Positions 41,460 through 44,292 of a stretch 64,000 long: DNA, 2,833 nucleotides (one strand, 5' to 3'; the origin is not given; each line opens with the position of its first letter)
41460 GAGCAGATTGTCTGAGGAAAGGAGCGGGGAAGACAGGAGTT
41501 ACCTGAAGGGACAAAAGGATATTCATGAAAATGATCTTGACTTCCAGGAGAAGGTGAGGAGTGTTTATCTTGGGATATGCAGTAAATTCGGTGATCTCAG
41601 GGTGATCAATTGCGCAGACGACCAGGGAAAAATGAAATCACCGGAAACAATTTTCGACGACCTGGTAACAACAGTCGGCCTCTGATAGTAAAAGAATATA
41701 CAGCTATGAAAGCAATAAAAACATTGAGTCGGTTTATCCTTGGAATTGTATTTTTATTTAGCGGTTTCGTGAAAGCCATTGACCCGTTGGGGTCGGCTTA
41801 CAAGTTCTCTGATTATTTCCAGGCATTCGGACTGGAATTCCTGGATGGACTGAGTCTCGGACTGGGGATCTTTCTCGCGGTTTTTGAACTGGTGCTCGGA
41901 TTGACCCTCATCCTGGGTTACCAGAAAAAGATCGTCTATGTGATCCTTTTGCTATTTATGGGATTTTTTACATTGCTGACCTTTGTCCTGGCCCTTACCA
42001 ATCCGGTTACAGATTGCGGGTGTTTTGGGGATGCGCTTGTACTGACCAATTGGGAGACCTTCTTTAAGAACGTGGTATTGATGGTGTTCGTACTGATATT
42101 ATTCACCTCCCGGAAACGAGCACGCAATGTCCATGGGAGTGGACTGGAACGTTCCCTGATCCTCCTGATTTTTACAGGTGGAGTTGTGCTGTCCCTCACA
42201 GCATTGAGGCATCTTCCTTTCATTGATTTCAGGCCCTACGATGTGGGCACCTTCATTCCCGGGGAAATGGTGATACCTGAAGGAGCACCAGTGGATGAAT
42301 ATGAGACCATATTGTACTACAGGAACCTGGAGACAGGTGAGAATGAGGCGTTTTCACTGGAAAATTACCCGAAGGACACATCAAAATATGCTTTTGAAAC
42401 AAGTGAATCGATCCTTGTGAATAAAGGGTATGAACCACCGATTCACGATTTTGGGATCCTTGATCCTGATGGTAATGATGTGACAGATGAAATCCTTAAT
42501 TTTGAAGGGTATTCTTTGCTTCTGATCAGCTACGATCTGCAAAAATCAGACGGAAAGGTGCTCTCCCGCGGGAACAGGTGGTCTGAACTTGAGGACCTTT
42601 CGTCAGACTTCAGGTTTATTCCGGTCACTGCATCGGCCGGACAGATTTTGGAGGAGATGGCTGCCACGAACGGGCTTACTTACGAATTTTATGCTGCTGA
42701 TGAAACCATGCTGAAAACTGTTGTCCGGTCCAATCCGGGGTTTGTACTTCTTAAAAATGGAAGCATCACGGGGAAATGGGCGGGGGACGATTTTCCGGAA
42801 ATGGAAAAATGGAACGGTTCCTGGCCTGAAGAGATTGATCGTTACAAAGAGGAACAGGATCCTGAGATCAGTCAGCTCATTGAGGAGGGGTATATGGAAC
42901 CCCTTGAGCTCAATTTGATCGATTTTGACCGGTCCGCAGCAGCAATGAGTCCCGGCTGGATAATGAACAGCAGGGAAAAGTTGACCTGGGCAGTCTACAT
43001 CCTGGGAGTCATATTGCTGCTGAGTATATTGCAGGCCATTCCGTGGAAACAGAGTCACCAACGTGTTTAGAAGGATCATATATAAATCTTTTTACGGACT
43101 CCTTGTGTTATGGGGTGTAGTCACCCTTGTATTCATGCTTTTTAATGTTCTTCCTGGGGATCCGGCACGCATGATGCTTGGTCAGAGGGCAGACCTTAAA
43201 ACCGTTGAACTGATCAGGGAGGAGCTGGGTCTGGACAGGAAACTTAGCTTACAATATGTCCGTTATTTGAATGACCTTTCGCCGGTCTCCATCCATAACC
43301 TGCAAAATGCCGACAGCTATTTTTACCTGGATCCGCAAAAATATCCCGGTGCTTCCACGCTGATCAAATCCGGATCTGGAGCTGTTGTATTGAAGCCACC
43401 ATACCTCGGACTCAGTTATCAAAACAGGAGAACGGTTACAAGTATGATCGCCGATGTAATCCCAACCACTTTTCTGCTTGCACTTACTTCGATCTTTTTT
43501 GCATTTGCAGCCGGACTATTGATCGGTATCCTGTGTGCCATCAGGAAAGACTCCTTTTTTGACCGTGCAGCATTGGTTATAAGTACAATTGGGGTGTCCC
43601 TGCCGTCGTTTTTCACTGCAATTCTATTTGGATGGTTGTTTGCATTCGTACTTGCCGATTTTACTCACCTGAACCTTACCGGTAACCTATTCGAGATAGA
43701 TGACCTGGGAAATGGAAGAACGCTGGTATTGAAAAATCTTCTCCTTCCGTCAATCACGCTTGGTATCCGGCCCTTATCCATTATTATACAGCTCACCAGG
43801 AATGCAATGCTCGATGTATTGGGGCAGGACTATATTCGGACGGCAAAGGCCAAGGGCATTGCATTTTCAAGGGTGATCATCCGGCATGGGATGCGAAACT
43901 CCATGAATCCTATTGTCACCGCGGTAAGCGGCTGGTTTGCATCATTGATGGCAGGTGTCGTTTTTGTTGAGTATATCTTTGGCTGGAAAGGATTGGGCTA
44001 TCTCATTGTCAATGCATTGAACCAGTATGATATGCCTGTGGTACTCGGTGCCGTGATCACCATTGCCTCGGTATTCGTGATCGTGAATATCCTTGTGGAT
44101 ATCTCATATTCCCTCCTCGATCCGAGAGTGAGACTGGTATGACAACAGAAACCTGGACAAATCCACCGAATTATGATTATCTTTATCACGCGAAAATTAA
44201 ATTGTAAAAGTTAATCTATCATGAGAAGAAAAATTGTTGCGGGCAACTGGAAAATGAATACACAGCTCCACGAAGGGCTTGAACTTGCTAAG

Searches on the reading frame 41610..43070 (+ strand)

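Call 8: search_protein_families(library=pfam, proteins=[window:41610-43070:+], max_evalue=0.00001)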
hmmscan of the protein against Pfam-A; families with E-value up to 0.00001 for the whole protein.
window:41610-43070:+ (486 aa): 1 family
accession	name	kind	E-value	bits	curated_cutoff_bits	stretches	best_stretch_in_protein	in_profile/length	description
PF07291.16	MauE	-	5.7e-17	62.7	27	1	33-165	1-126/128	Methylamine utilisation protein MauE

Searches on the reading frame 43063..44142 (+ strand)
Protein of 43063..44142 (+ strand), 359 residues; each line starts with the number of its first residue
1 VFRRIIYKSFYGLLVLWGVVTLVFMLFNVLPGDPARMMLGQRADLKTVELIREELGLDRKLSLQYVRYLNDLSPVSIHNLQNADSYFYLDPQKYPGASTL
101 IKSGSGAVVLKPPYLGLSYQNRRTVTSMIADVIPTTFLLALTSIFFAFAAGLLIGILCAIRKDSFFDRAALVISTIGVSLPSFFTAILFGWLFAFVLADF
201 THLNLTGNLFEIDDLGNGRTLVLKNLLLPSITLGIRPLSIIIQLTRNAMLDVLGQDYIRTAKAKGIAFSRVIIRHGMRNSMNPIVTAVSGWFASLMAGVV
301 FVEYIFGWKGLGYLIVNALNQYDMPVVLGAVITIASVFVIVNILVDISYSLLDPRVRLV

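Call 8: search_protein_families(library=pfam, proteins=[window:43063-44142:+], max_evalue=0.00001)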
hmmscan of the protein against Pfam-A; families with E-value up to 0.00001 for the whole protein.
window:43063-44142:+ (359 aa): 2 families
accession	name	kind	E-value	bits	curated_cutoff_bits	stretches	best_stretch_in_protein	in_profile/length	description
PF00528.27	BPD_transp_1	-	4.5e-34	118.2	26.4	1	151-357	1-183/184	Binding-protein-dependent transport system inner membrane component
PF19300.4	BPD_transp_1_N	-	1.2e-16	61.3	23.8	1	1-72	1-72/114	Binding-prot-dependent transport system membrane comp, N-term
